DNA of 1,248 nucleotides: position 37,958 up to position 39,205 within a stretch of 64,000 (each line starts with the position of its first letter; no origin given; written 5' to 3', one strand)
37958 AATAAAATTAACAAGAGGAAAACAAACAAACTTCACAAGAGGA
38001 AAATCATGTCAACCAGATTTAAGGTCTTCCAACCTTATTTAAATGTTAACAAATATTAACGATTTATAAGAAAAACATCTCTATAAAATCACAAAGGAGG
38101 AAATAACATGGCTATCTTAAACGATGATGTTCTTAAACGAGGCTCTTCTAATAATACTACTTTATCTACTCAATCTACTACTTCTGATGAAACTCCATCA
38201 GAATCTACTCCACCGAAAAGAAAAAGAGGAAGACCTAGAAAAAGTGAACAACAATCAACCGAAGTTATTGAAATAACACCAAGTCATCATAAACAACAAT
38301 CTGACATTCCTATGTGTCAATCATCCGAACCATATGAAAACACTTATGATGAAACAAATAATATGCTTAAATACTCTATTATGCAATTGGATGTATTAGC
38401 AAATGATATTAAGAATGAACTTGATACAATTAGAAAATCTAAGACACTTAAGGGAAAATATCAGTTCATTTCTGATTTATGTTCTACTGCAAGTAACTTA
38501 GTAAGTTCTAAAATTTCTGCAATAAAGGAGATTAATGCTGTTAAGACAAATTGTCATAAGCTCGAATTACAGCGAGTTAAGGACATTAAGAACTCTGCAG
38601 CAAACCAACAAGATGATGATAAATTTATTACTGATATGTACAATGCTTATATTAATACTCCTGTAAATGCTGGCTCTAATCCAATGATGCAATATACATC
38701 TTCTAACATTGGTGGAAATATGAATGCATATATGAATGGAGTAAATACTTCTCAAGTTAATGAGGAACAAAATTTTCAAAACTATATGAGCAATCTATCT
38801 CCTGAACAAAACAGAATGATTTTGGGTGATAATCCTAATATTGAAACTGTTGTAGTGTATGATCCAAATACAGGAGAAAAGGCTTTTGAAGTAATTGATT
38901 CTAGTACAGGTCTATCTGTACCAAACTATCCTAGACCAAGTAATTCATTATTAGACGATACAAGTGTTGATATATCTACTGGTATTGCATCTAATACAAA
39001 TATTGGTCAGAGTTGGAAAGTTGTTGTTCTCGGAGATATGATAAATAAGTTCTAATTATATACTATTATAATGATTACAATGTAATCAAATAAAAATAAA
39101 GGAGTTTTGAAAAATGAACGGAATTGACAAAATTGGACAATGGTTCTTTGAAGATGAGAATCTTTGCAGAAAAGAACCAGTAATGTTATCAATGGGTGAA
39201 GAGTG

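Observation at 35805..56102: Family B DNA polymerase encoded as two separate genes on opposite strands, 16 kb apart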

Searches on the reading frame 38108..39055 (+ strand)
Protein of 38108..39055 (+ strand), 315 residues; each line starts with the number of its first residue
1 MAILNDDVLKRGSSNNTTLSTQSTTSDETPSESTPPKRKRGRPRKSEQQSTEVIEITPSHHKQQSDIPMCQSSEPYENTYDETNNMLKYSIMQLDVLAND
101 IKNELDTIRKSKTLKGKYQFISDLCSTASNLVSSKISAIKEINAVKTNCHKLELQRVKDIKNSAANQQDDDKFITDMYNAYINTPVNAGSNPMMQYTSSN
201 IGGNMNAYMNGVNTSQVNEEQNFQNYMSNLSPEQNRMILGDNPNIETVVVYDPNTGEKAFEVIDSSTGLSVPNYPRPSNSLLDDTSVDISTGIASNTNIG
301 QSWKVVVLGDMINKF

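Call 13: search_protein_families(library=phrogs, proteins=[window:38108-39055:+], max_evalue=0.001)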
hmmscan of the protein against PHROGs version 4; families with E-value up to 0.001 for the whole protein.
window:38108-39055:+ (315 aa): 0 families

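Call 74: search_protein_families(library=pfam, proteins=[window:38108-39052:+], max_evalue=0.01)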
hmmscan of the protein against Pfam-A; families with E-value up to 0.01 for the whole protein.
window:38108-39052:+ (315 aa): 2 families
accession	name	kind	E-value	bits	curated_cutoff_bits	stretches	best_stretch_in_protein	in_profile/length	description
PF20474.3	PHL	-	0.0021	18.5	23.7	1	155-259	9-112/155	PHL domain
PF02178.24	AT_hook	-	0.0067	16.6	17.4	0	37-47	1-11/13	AT hook motif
